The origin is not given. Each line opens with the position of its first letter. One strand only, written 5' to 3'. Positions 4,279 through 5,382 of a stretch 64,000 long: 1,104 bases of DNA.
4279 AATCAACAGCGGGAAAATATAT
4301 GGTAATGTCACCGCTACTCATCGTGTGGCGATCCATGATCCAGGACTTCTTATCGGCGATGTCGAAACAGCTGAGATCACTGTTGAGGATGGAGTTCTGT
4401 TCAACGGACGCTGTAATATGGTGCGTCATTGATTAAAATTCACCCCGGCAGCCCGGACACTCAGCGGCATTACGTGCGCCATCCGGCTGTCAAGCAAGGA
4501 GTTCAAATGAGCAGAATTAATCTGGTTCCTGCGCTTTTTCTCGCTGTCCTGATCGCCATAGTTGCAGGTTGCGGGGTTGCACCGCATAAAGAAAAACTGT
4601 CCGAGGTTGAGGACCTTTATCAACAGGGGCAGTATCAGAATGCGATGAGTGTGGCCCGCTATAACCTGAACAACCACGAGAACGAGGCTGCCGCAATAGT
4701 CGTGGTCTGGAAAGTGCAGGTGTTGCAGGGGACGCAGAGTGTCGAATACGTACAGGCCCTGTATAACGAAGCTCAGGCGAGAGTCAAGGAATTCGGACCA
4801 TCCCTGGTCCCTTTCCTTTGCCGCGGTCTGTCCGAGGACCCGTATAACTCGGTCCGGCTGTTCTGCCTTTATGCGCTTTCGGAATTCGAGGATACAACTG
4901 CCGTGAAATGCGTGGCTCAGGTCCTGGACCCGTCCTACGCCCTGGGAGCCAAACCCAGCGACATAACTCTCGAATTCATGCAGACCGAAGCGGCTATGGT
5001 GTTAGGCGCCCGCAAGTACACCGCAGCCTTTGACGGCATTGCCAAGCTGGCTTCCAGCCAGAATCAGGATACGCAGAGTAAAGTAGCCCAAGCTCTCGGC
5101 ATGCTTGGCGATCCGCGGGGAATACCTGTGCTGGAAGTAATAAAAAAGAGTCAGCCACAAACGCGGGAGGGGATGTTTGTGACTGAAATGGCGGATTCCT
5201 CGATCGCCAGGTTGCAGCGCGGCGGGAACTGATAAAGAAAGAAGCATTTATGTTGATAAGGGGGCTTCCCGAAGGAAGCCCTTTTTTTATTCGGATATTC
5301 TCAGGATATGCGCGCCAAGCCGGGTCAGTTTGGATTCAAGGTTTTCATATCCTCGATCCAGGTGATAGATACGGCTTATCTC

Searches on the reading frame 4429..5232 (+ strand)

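Call 15: search_protein_families(library=pfam, proteins=[window:4429-5232:+], max_evalue=0.001)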
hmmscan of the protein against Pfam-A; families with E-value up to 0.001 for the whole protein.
window:4429-5232:+ (267 aa): 3 families
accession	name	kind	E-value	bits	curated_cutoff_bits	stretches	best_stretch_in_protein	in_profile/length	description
PF13646.12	HEAT_2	-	4e-11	43.5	27.7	1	187-236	19-68/88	HEAT repeats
PF03130.22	HEAT_PBS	-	3.2e-05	24.5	20.9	0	218-235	4-21/27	PBS lyase HEAT-like repeat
PF02985.28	HEAT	-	3.7e-05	24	23.5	0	126-153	1-27/31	HEAT repeat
